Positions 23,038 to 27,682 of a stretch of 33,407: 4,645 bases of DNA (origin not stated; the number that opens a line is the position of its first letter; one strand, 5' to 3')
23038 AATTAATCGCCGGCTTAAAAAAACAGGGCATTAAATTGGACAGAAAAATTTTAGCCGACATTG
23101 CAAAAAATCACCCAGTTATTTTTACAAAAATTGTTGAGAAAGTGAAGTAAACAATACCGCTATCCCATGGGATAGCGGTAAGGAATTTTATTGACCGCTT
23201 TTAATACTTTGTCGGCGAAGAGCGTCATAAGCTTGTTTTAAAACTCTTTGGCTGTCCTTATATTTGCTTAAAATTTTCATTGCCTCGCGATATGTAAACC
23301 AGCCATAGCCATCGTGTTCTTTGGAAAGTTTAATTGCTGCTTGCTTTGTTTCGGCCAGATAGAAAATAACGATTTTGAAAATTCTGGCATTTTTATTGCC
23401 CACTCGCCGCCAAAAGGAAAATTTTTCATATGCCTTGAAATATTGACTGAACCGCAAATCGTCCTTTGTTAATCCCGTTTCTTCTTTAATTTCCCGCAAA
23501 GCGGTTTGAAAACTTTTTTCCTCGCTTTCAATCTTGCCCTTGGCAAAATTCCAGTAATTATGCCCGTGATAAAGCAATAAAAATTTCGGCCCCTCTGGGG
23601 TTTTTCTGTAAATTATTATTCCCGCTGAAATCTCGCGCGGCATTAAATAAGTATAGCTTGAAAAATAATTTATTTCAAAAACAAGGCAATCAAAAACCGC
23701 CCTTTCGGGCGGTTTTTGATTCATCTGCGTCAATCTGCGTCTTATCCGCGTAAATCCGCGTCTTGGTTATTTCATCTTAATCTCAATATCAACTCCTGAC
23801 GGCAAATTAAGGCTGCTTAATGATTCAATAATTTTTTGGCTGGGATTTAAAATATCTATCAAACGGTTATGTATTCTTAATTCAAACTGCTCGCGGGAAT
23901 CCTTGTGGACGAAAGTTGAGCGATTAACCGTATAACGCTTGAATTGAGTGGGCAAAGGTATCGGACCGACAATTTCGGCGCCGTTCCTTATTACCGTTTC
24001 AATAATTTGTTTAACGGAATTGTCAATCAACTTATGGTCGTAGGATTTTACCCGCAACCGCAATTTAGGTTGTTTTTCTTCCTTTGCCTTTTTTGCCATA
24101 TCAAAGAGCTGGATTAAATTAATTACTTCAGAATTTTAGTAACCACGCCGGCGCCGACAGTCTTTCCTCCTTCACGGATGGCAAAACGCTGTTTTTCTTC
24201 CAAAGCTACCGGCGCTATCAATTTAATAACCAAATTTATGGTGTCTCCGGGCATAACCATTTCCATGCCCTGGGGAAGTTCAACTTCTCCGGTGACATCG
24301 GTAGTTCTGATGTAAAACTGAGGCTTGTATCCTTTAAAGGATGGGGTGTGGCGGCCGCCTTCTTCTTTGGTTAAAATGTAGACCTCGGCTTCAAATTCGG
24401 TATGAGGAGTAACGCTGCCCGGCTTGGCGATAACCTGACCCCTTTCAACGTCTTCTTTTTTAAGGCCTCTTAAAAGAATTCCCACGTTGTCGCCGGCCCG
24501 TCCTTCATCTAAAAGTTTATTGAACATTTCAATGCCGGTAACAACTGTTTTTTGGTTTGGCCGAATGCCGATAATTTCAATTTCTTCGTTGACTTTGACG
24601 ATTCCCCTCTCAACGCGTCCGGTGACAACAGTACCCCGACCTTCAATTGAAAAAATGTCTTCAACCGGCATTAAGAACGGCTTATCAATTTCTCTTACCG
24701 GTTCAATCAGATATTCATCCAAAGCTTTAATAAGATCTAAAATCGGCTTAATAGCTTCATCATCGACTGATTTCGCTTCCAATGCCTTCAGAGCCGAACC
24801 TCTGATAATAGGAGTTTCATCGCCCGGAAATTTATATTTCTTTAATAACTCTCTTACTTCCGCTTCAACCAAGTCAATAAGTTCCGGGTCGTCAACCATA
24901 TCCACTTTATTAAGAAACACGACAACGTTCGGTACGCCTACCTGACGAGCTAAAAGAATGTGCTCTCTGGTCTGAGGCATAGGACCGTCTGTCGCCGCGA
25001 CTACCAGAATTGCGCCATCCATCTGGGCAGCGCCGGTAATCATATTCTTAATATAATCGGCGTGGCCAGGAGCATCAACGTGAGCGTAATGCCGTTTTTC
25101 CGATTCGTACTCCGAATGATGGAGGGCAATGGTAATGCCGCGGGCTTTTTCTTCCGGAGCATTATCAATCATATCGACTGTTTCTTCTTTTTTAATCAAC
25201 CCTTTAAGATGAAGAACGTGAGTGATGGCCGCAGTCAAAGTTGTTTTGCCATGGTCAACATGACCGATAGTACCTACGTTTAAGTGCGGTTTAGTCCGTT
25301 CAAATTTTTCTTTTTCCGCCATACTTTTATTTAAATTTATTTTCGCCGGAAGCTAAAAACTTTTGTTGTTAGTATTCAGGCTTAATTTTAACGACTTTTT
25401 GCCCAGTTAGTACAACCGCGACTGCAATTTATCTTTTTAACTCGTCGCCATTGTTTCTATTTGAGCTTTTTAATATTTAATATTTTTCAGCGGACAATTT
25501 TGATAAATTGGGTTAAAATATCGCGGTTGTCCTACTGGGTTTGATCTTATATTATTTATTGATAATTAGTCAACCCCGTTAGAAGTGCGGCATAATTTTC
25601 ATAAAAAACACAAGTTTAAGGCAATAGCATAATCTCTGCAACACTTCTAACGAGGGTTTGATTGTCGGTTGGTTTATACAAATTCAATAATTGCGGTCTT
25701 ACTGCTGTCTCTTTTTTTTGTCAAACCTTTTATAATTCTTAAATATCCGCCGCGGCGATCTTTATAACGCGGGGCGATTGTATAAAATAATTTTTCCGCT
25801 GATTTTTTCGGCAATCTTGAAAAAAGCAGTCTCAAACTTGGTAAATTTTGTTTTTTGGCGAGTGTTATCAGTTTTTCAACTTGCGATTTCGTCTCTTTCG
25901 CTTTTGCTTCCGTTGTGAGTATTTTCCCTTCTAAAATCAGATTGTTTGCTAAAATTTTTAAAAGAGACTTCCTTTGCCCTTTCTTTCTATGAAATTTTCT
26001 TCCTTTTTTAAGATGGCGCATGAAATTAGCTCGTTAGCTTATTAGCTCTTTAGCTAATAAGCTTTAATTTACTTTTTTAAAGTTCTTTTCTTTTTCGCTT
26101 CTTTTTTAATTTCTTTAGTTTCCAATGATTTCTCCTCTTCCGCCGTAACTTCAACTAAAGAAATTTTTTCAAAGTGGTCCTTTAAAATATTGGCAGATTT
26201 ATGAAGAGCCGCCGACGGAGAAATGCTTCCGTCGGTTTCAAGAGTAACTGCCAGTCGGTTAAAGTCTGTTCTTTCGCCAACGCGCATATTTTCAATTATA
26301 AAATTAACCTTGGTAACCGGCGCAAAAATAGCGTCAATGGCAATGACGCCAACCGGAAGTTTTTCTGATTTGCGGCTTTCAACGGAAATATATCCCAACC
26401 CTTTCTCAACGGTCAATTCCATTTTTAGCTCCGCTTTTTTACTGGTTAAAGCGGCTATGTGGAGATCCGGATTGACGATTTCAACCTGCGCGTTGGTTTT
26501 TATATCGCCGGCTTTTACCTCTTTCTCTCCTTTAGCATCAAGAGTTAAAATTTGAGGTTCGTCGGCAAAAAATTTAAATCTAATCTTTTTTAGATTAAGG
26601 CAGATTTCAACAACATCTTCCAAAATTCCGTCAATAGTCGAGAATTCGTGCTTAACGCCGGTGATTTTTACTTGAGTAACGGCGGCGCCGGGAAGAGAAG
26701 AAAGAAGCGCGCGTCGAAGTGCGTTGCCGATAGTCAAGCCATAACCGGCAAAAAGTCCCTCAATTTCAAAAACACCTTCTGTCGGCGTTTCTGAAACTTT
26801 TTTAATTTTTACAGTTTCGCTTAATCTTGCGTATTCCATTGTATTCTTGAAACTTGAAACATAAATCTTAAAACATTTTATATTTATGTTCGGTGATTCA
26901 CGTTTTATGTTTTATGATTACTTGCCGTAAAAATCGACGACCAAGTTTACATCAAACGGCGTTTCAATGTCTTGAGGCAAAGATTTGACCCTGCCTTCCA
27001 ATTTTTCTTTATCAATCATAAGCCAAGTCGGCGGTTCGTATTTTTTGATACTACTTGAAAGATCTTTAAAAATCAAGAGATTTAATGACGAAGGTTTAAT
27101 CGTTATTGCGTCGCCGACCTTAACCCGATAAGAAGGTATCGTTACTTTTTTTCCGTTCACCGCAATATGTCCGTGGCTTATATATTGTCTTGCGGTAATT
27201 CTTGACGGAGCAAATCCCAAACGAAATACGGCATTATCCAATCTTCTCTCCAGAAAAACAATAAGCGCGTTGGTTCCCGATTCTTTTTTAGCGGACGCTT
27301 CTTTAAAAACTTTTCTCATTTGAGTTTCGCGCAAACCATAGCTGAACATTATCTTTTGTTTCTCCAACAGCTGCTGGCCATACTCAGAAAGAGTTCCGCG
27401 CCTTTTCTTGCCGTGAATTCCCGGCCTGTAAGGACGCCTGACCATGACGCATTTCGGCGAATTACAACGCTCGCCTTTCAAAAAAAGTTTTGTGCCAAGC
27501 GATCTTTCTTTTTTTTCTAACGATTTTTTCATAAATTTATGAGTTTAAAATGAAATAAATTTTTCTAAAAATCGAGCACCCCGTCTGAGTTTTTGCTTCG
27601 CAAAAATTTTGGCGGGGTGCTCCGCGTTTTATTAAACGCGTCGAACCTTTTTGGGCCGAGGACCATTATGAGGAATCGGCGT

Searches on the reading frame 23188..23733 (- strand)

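Call 50: search_protein_families(library=pfam, proteins=[window:23188-23733:-], max_evalue=0.00001)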
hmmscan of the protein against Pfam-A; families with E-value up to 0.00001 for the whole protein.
window:23188-23733:- (181 aa): 1 family
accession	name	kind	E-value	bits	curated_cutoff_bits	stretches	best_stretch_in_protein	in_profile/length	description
PF00293.34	NUDIX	-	5.9e-16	59.1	21.1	1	34-165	3-131/134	NUDIX domain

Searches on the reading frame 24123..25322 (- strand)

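Call 50: search_protein_families(library=pfam, proteins=[window:24123-25322:-], max_evalue=0.00001)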
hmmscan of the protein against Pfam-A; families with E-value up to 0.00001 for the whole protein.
window:24123-25322:- (399 aa): 3 families
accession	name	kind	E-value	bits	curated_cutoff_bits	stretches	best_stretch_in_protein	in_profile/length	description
PF00009.33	GTP_EFTU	-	1.1e-62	211.5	26.5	1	11-204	1-185/188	Elongation factor Tu GTP binding domain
PF03143.23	GTP_EFTU_D3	-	3.3e-37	127.5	27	1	303-397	1-105/106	Elongation factor Tu C-terminal domain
PF03144.31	GTP_EFTU_D2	-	8.8e-21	74.6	30.3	1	230-299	1-73/73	Elongation factor Tu domain 2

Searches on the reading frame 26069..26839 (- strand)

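Call 50: search_protein_families(library=pfam, proteins=[window:26069-26839:-], max_evalue=0.00001)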
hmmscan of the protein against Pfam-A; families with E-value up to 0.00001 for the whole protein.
window:26069-26839:- (256 aa): 2 families
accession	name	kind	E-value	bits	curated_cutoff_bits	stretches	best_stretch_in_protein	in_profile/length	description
PF01000.31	RNA_pol_A_bac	-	7.1e-34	117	33.9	1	57-172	1-118/119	RNA polymerase Rpb3/RpoA insert domain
PF01193.29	RNA_pol_L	-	6.1e-21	74.4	24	1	29-223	3-74/74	RNA polymerase Rpb3/Rpb11 dimerisation domain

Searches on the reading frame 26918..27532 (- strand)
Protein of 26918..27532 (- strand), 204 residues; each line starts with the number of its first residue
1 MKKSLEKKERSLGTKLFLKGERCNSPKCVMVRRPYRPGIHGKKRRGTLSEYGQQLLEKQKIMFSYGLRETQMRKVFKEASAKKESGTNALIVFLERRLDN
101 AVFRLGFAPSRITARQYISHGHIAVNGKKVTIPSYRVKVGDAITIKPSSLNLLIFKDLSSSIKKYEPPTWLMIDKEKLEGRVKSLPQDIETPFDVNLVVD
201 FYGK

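Call 50: search_protein_families(library=pfam, proteins=[window:26918-27532:-], max_evalue=0.00001)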
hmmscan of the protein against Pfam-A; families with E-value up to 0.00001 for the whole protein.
window:26918-27532:- (204 aa): 2 families
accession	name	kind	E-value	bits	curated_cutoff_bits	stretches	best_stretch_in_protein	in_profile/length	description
PF01479.30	S4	-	1.3e-20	73.3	22.8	1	96-143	1-48/48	S4 domain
PF00163.24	Ribosomal_S4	-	7.7e-20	71.8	23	1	6-94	7-94/95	Ribosomal protein S4/S9 N-terminal domain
